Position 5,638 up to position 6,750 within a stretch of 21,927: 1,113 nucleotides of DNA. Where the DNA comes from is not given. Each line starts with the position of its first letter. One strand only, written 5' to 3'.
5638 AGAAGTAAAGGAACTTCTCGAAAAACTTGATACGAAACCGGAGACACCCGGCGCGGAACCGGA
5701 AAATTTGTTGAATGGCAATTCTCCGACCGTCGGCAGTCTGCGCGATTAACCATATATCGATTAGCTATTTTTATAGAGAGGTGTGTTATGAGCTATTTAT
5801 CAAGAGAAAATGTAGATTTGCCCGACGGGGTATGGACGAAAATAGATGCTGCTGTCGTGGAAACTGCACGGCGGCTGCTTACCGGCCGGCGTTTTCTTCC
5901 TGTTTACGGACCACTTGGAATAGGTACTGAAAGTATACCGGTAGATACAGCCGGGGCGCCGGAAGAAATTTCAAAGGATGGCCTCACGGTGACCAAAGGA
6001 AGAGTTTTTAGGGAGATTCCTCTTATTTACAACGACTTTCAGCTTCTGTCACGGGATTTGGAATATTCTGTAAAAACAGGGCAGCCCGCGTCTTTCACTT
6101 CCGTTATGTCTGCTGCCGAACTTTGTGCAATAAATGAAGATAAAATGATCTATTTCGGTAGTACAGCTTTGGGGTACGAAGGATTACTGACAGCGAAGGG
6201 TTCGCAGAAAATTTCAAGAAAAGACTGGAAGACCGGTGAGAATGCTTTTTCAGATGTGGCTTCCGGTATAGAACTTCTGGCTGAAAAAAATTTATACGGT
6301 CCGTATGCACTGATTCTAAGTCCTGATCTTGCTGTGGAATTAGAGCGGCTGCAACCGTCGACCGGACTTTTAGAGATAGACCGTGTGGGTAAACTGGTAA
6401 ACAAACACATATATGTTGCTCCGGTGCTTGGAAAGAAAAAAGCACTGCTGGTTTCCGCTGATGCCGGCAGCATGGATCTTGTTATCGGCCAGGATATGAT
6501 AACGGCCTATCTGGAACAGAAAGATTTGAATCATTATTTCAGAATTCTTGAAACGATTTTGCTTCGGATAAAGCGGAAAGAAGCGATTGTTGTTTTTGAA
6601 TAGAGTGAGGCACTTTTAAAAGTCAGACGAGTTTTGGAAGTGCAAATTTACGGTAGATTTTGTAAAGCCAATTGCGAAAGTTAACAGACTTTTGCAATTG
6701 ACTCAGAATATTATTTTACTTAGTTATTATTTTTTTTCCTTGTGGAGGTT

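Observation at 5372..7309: Complete encapsulin nanocompartment operon (EncFtn cargo + shell) plus rubrerythrin placed immediately upstream of the nitrogenase operon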

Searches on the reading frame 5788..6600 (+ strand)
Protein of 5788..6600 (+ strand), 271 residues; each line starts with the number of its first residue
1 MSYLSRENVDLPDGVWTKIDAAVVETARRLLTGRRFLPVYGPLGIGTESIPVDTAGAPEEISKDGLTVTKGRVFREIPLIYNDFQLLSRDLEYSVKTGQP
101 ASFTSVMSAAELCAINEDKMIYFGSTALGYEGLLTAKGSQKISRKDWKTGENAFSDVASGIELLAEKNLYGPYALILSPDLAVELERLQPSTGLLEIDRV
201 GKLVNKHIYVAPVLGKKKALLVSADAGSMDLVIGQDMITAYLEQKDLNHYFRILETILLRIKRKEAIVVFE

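Call 5: search_protein_families(library=pfam, proteins=[window:5788-6600:+], max_evalue=0.01)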
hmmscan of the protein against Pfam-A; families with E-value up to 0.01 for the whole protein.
window:5788-6600:+ (271 aa): 2 families
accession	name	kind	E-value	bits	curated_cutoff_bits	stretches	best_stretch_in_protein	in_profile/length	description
PF04454.18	Linocin_M18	-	9e-66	222.1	24.3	1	1-257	1-252/253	Encapsulating protein for peroxidase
PF09950.15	Major_capside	-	8.7e-05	22.4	26.8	1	71-160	21-119/251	Major capsid protein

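Call 6: search_protein_families(library=ncbifam, proteins=[window:5788-6600:+], max_evalue=0.01)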
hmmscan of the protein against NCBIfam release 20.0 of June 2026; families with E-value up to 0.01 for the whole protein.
window:5788-6600:+ (271 aa): 1 family
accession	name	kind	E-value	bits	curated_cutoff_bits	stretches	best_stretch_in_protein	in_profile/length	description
NF041155.2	encap_f1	equivalog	1.1e-78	264.2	100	1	4-270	1-261/261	family 1 encapsulin nanocompartment shell protein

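Call 9: find_encoding_contigs(protein=window:5788-6600:+, flank=10000, max_places=10)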
Protein window:5788-6600:+ (271 aa): 9 contigs read that carry it; 6 places shown.
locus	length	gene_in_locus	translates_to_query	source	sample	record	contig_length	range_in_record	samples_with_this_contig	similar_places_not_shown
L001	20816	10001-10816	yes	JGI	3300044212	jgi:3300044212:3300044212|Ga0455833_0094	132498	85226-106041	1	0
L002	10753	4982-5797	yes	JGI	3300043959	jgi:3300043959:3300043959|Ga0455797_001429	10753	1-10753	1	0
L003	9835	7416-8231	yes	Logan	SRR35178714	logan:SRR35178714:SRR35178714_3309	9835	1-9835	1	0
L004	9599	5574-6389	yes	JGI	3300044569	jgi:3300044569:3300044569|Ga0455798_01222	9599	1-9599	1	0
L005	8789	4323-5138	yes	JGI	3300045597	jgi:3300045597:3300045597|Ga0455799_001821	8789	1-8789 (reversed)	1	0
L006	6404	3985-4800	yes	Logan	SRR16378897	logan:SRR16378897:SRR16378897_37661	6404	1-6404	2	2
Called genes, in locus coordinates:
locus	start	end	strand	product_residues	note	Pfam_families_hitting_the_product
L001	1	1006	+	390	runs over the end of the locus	PF01808:AICARFT_IMPCHas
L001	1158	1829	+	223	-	PF03006:HlyIII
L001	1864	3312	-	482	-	PF13347:MFS_2, PF07690:MFS_1 (weak)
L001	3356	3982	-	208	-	PF13472:Lipase_GDSL_2 (weak)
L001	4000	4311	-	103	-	-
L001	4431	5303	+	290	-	PF00126:HTH_1, PF03466:LysR_substrate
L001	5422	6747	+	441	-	PF01554:MatE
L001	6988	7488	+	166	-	PF26226:DUF8052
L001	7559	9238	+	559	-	PF02554:CstA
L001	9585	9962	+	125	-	PF22277:EncFtn-like (weak), PF03232:COQ7 (weak)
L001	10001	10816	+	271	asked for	PF04454:Linocin_M18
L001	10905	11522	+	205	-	PF02915:Rubrerythrin, PF21349:RUBY_RBDX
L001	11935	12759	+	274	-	PF00142:Fer4_NifH, PF01656:CbiA, PF02374:ArsA_ATPase (weak), PF10609:ParA (faint), PF13614:AAA_31 (weak)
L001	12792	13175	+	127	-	PF00543:P-II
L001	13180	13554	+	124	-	PF00543:P-II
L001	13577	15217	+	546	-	PF00148:Oxidored_nitro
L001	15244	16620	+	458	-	PF00148:Oxidored_nitro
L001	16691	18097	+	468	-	PF00148:Oxidored_nitro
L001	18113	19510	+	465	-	PF00148:Oxidored_nitro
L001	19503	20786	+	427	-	PF04055:Radical_SAM, PF02579:Nitro_FeMo-Co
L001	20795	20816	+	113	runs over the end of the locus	-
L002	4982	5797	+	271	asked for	PF04454:Linocin_M18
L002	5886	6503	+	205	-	PF02915:Rubrerythrin, PF21349:RUBY_RBDX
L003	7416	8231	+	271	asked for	PF04454:Linocin_M18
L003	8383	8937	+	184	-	PF02915:Rubrerythrin, PF21349:RUBY_RBDX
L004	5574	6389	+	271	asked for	PF04454:Linocin_M18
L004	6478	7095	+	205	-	PF02915:Rubrerythrin, PF21349:RUBY_RBDX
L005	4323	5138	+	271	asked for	PF04454:Linocin_M18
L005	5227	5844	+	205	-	PF02915:Rubrerythrin, PF21349:RUBY_RBDX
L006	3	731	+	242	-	?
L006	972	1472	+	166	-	PF26226:DUF8052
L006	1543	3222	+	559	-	PF02554:CstA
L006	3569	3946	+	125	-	PF22277:EncFtn-like (weak), PF03232:COQ7 (weak)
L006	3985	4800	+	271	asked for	PF04454:Linocin_M18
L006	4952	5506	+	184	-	PF02915:Rubrerythrin, PF21349:RUBY_RBDX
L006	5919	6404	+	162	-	?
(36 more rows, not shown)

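Call 10: find_homologous_proteins(query=window:5788-6600:+)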
Query window:5788-6600:+ (271 aa): 549 proteins with E <= 0.001 among 2558 candidates; the best 120 are listed.
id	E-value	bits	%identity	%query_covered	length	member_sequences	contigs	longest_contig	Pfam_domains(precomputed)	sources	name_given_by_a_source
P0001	2.3e-123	429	71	100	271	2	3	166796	PF04454.19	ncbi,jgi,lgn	jgi:uncharacterized linocin/CFP29 family protein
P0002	1.0e-121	423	70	100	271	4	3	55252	PF09950.16,PF04454.19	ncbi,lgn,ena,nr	ncbi:MAG TPA: bacteriocin [Treponema sp.]|nr:bacteriocin [Treponema sp.]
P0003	2.6e-111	389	64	100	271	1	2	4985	PF09950.16,PF04454.19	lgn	-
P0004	1.9e-108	380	63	100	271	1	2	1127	PF09950.16,PF04454.19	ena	-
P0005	5.7e-108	378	63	100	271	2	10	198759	PF09950.16,PF04454.19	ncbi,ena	-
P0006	1.3e-107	377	62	100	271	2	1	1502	PF09950.16,PF04454.19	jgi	jgi:uncharacterized linocin/CFP29 family protein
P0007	1.3e-107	377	62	100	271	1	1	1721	PF09950.16,PF04454.19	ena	-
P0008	7.8e-107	375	63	100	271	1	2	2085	PF09950.16,PF04454.19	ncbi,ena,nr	ncbi:MAG TPA: family 1 encapsulin nanocompartment shell protein [Clostridia bacterium]|nr:family 1 e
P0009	9.0e-107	374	63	100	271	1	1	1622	PF09950.16,PF04454.19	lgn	-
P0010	1.5e-106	374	62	100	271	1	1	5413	PF09950.16,PF04454.19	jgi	jgi:Uncharacterized protein, linocin/CFP29 homolog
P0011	1.6e-105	370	61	100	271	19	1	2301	PF04454.19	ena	-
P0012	2.1e-105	370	61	100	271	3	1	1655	PF09950.16,PF04454.19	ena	-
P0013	1.9e-104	367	62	100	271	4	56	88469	PF09950.16,PF04454.19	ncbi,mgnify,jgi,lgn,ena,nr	ncbi:MAG TPA: bacteriocin [Ruminococcaceae bacterium]|mgnify:FL=1|jgi:uncharacterized linocin/CFP29 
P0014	1.0e-103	364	61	100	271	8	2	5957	PF09950.16,PF04454.19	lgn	-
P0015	5.6e-103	362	61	100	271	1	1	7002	PF09950.16,PF04454.19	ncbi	-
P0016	6.0e-103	362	61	100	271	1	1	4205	PF09950.16,PF04454.19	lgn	-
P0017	7.7e-103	361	62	100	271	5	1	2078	PF09950.16,PF04454.19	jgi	-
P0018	8.6e-103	361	60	100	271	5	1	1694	PF09950.16,PF04454.19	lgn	-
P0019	9.0e-103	361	62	100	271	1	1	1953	PF09950.16,PF04454.19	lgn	-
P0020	9.0e-103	361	60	95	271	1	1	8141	PF04454.19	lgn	-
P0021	1.3e-102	361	61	100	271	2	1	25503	PF09950.16,PF04454.19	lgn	-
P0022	1.4e-102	361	60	100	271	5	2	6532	PF04454.19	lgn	-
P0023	1.5e-102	360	61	100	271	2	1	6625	PF09950.16,PF04454.19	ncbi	-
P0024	1.9e-102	360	61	100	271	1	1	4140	PF09950.16,PF04454.19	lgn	-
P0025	2.1e-102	360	61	100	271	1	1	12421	PF09950.16,PF04454.19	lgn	-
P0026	3.0e-102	359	61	100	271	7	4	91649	PF09950.16,PF04454.19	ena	-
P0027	4.1e-102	359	61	100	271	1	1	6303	PF04454.19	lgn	-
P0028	4.3e-102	359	59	95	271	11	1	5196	PF09950.16,PF04454.19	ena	-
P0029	7.2e-102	358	59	100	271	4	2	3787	PF09950.16,PF04454.19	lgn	-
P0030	1.4e-101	357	60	100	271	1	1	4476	PF04454.19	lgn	-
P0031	1.6e-101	357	61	100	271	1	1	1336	PF09950.16,PF04454.19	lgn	-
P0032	2.2e-101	357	61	100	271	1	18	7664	PF09950.16,PF04454.19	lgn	-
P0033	2.8e-101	356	60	100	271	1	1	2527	PF09950.16,PF04454.19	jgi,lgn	jgi:Uncharacterized protein, linocin/CFP29 homolog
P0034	3.4e-101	356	61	100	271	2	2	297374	PF09950.16,PF04454.19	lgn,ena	-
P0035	4.7e-101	356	59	100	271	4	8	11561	PF09950.16,PF04454.19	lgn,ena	-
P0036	5.3e-101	355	60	100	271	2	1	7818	PF09950.16,PF04454.19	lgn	-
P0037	6.5e-101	355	59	100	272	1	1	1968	PF09950.16,PF04454.19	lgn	-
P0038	7.5e-101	355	58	100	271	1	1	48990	PF04454.19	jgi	jgi:uncharacterized linocin/CFP29 family protein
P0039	7.7e-101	355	60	100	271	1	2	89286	PF04454.19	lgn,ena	-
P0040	9.7e-101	355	60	100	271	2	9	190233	PF09950.16,PF04454.19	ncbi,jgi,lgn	ncbi:MAG: Linocin_M18 bacteriocin protein [Lachnoclostridium sp.]|jgi:uncharacterized linocin/CFP29 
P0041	1.0e-100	354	61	100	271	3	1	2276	PF09950.16,PF04454.19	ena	-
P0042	1.1e-100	354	59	100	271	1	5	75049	PF09950.16,PF04454.19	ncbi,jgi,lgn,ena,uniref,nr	ncbi:family 1 encapsulin nanocompartment shell protein [Lutispora thermophila]|uniref:Type 1 encapsu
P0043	1.5e-100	354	61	100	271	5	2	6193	PF09950.16,PF04454.19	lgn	-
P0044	1.8e-100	354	60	100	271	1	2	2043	PF09950.16,PF04454.19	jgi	jgi:uncharacterized linocin/CFP29 family protein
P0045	1.9e-100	354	61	100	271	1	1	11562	PF09950.16,PF04454.19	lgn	-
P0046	3.4e-100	353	59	100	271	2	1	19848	PF09950.16,PF04454.19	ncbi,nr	ncbi:MAG: family 1 encapsulin nanocompartment shell protein [Clostridiales bacterium]|nr:family 1 en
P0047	3.9e-100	353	60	100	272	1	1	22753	PF09950.16,PF04454.19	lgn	-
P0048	5.0e-100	352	58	100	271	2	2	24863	PF04454.19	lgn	-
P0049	5.1e-100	352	61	100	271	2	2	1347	PF04454.19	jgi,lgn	jgi:uncharacterized linocin/CFP29 family protein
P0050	5.2e-100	352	59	100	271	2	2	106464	PF09950.16,PF04454.19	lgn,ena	-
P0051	6.9e-100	352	60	100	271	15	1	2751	PF09950.16,PF04454.19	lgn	-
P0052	7.5e-100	352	59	100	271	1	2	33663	PF09950.16,PF04454.19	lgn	-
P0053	7.5e-100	352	58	100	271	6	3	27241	PF09950.16,PF04454.19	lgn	-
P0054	7.9e-100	352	61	100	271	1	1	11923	PF09950.16,PF04454.19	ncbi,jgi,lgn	jgi:uncharacterized linocin/CFP29 family protein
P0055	1.1e-99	351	61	100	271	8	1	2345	PF09950.16,PF04454.19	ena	-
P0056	1.6e-99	351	59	100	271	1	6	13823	PF09950.16,PF04454.19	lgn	-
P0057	1.7e-99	350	60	100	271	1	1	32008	PF09950.16,PF04454.19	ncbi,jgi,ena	jgi:uncharacterized linocin/CFP29 family protein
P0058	1.8e-99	350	58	100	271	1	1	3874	PF04454.19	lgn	-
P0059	1.9e-99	350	60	100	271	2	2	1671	PF09950.16,PF04454.19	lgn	-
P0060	1.9e-99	350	58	100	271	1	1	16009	PF09950.16,PF04454.19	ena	-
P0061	2.2e-99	350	58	100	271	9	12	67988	PF09950.16,PF04454.19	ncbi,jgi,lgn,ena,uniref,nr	ncbi:family 1 encapsulin nanocompartment shell protein [Thermoclostridium caenicola]|uniref:Type 1 e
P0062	3.6e-99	349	61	100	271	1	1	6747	PF09950.16,PF04454.19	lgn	-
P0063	4.7e-99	349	59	100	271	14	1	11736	PF04454.19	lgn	-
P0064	6.3e-99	349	59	100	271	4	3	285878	PF04454.19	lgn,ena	-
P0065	6.9e-99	348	58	100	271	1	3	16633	PF09950.16,PF04454.19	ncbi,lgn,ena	-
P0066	8.0e-99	348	59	100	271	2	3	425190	PF09950.16,PF04454.19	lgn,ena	-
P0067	9.0e-99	348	60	100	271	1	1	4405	PF09950.16,PF04454.19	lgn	-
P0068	9.1e-99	348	57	100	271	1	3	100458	PF09950.16,PF04454.19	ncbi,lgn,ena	-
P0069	1.2e-98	348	59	100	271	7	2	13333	PF09950.16,PF04454.19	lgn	-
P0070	1.5e-98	347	58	100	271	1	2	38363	PF04454.19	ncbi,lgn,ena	-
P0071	1.8e-98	347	59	100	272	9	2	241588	PF09950.16,PF04454.19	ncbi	-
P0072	2.1e-98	347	100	61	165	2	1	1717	PF04454.19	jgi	jgi:uncharacterized linocin/CFP29 family protein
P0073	2.3e-98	347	58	100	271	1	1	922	PF09950.16,PF04454.19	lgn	-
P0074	2.4e-98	347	57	100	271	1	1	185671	PF09950.16,PF04454.19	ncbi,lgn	ncbi:family 1 encapsulin nanocompartment shell protein [Lachnospiraceae bacterium 54-53]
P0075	2.4e-98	347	59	100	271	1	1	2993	PF09950.16,PF04454.19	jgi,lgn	jgi:Uncharacterized protein, linocin/CFP29 homolog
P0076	2.4e-98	347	59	100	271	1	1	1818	PF09950.16,PF04454.19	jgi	jgi:uncharacterized linocin/CFP29 family protein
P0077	2.9e-98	346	59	100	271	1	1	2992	PF09950.16,PF04454.19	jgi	jgi:uncharacterized linocin/CFP29 family protein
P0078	3.0e-98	346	58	100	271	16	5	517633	PF09950.16,PF04454.19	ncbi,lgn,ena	ncbi:MAG: family 1 encapsulin nanocompartment shell protein [bacterium]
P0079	3.1e-98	346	60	100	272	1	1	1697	PF09950.16,PF04454.19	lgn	-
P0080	3.4e-98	346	58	100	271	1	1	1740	PF09950.16,PF04454.19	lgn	-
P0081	3.7e-98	346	58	100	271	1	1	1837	PF09950.16,PF04454.19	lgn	-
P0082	4.2e-98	346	59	100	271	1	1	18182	PF04454.19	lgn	-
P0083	5.7e-98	345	59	100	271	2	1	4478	PF09950.16,PF04454.19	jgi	jgi:uncharacterized linocin/CFP29 family protein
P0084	6.1e-98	345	58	100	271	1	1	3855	PF09950.16,PF04454.19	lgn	-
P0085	6.3e-98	345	58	100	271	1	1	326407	PF09950.16,PF04454.19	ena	-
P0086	6.4e-98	345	56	100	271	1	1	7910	PF09950.16,PF04454.19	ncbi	-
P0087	6.4e-98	345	58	100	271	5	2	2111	PF09950.16,PF04454.19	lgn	-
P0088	8.7e-98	345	58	100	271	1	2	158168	PF09950.16,PF04454.19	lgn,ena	-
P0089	8.7e-98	345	58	100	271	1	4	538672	PF09950.16,PF04454.19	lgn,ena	-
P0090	9.8e-98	345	58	100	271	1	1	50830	PF04454.19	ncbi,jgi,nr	ncbi:MAG: bacteriocin [Eubacterium sp.]|jgi:uncharacterized linocin/CFP29 family protein|nr:bacterio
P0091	1.3e-97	344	59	100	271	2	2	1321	PF04454.19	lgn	-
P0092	1.4e-97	344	58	100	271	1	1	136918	PF09950.16,PF04454.19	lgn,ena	-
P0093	1.5e-97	344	58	100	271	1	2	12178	PF09950.16,PF04454.19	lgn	-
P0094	1.5e-97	344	59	100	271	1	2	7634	PF09950.16,PF04454.19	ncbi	-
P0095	1.6e-97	344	57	100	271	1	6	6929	PF09950.16,PF04454.19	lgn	-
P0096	1.6e-97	344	60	100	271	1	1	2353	PF09950.16,PF04454.19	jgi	-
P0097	1.7e-97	344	58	100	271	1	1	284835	PF09950.16,PF04454.19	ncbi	ncbi:MAG: family 1 encapsulin nanocompartment shell protein [Muricomes sp.]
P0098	1.9e-97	344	58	100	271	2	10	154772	PF09950.16,PF04454.19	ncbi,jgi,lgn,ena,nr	ncbi:MAG: bacteriocin family protein [Oscillospiraceae bacterium]|jgi:uncharacterized linocin/CFP29 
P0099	2.7e-97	343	58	100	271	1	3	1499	PF09950.16,PF04454.19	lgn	-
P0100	3.1e-97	343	58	100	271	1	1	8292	PF09950.16,PF04454.19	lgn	-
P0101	3.3e-97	343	58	100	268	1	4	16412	PF04454.19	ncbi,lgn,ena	-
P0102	3.8e-97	343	57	100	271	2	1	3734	PF09950.16,PF04454.19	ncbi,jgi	jgi:uncharacterized linocin/CFP29 family protein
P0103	4.0e-97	343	57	100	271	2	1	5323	PF09950.16,PF04454.19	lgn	-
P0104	4.3e-97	343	57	100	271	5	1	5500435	PF09950.16,PF04454.19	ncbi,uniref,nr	ncbi:DUF2184 domain-containing protein [Anaerocolumna sedimenticola]|uniref:Type 1 encapsulin shell 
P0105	5.3e-97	342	56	100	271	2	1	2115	PF09950.16,PF04454.19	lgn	-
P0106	5.3e-97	342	58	100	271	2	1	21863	PF09950.16,PF04454.19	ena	-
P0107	6.0e-97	342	58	100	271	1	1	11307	PF09950.16,PF04454.19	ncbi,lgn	ncbi:MAG: family 1 encapsulin nanocompartment shell protein [Anaerocolumna sp.]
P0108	6.0e-97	342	58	100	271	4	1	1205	PF09950.16,PF04454.19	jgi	-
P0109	6.5e-97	342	56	100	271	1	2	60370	PF09950.16,PF04454.19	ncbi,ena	-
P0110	8.1e-97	342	58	100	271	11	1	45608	PF09950.16,PF04454.19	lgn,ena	-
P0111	8.2e-97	342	57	100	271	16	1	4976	PF09950.16,PF04454.19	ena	-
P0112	9.2e-97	342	59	100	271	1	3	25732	PF09950.16,PF04454.19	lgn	-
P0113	1.0e-96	341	58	100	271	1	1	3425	PF09950.16,PF04454.19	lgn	-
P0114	1.1e-96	341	59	100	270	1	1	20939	PF09950.16,PF04454.19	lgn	-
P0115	1.4e-96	341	59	100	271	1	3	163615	PF09950.16,PF04454.19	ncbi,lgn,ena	-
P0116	1.4e-96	341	59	100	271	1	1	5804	PF09950.16,PF04454.19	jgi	jgi:uncharacterized linocin/CFP29 family protein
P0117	1.4e-96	341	58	100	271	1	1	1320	PF09950.16,PF04454.19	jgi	-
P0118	1.5e-96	341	60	100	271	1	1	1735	PF09950.16,PF04454.19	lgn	-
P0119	1.5e-96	341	58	100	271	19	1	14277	PF09950.16,PF04454.19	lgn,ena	-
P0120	1.8e-96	341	60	100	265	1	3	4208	PF04454.19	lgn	-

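Call 12: find_encoding_contigs(protein=P0001, flank=10000, max_places=3)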
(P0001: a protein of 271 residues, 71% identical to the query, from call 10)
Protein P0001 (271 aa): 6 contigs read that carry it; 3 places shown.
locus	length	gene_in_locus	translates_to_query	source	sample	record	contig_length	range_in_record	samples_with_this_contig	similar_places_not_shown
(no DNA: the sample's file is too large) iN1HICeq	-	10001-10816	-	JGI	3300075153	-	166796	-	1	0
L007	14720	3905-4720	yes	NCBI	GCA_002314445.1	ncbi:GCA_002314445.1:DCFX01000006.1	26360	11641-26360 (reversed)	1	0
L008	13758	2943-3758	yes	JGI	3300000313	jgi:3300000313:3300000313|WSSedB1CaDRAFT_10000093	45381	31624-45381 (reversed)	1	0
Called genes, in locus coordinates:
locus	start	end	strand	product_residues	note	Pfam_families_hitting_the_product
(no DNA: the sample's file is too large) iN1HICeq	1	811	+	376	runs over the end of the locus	PF00248:Aldo_ket_red, PF13746:Fer4_18 (faint), PF13183:Fer4_8 (weak), PF13187:Fer4_9, PF13237:Fer4_10 (faint), PF13534:Fer4_17 (weak)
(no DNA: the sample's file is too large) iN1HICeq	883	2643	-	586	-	PF00005:ABC_tran, PF02463:SMC_N (faint), PF13555:AAA_29 (faint), PF00004:AAA (faint), PF13304:AAA_21 (faint), PF12848:ABC_tran_Xtn, PF00005:ABC_tran, PF13476:AAA_23 (weak)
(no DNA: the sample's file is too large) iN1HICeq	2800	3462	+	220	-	PF13189:Cytidylate_kin2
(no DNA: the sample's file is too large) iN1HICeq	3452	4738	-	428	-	PF00583:Acetyltransf_1, PF13508:Acetyltransf_7 (weak), PF00702:Hydrolase, PF13419:HAD_2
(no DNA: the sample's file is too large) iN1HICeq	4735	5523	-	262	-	PF03781:FGE-sulfatase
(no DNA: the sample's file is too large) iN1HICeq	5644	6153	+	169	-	PF02810:SEC-C, PF17775:YchJ_M-like, PF02810:SEC-C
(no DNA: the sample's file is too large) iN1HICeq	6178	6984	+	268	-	PF00588:SpoU_methylase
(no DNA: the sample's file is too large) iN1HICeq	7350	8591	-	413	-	PF09243:Rsm22, PF13489:Methyltransf_23 (weak), PF05175:MTS (faint), PF08242:Methyltransf_12, PF13649:Methyltransf_25 (weak), PF13847:Methyltransf_31 (weak)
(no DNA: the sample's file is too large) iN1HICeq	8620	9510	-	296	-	PF13539:Peptidase_M15_4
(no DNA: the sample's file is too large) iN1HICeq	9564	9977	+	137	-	PF02915:Rubrerythrin (faint), PF22277:EncFtn-like (faint), PF03232:COQ7 (weak)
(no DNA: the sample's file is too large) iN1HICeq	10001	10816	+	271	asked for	PF04454:Linocin_M18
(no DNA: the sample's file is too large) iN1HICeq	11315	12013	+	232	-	PF03009:GDPD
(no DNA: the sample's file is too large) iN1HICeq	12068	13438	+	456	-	PF13416:SBP_bac_8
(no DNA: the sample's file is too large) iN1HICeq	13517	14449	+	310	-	PF00528:BPD_transp_1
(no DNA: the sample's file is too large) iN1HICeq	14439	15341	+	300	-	PF00528:BPD_transp_1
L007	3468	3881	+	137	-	PF02915:Rubrerythrin (faint), PF22277:EncFtn-like (faint), PF03232:COQ7 (weak)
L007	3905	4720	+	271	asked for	PF04454:Linocin_M18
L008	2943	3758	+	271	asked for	PF04454:Linocin_M18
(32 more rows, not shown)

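Call 13: find_encoding_contigs(protein=P0002, flank=10000, max_places=3)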
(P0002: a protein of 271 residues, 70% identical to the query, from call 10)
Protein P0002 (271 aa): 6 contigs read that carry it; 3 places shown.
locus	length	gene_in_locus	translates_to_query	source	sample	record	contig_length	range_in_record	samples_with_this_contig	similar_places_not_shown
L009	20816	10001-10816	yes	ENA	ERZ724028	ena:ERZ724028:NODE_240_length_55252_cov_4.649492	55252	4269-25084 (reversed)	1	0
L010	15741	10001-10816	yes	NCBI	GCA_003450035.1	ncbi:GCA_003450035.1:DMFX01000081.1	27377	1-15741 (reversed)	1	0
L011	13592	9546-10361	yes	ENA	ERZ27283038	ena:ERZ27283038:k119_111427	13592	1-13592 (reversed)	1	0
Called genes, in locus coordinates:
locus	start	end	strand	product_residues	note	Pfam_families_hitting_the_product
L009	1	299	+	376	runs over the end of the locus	PF00248:Aldo_ket_red, PF13183:Fer4_8 (weak), PF13187:Fer4_9, PF13534:Fer4_17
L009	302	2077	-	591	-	PF00005:ABC_tran, PF02463:SMC_N (faint), PF00004:AAA (faint), PF13304:AAA_21 (faint), PF12848:ABC_tran_Xtn, PF00005:ABC_tran, PF13476:AAA_23 (weak)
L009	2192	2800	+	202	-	PF13189:Cytidylate_kin2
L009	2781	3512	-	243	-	PF00702:Hydrolase, PF13419:HAD_2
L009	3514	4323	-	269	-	PF03781:FGE-sulfatase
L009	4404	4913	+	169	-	PF02810:SEC-C, PF17775:YchJ_M-like, PF02810:SEC-C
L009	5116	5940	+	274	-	PF08032:SpoU_sub_bind (faint), PF00588:SpoU_methylase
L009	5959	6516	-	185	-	PF14278:TetR_C_8 (weak)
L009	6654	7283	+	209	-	PF13787:HXXEE (weak)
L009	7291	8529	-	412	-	PF09243:Rsm22, PF13489:Methyltransf_23 (weak), PF13847:Methyltransf_31 (faint), PF08242:Methyltransf_12 (faint)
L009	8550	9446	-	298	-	PF13539:Peptidase_M15_4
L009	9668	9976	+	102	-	PF03232:COQ7 (weak), PF22277:EncFtn-like (weak)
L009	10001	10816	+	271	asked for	PF04454:Linocin_M18, PF09950:Major_capside (weak)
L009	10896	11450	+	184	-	PF02915:Rubrerythrin, PF21349:RUBY_RBDX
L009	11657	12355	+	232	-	PF03009:GDPD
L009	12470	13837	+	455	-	PF01554:MatE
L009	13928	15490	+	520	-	PF00149:Metallophos, PF09587:PGA_cap (weak), PF02872:5_nucleotid_C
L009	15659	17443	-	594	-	PF00664:ABC_membrane, PF00005:ABC_tran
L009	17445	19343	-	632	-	PF00664:ABC_membrane, PF00005:ABC_tran, PF02463:SMC_N (weak)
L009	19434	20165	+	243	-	PF00165:HTH_AraC (weak), PF12833:HTH_18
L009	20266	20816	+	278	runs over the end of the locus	-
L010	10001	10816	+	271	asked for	PF04454:Linocin_M18, PF09950:Major_capside (weak)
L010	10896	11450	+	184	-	PF02915:Rubrerythrin, PF21349:RUBY_RBDX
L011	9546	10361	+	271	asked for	PF04454:Linocin_M18, PF09950:Major_capside (weak)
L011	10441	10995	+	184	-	PF02915:Rubrerythrin, PF21349:RUBY_RBDX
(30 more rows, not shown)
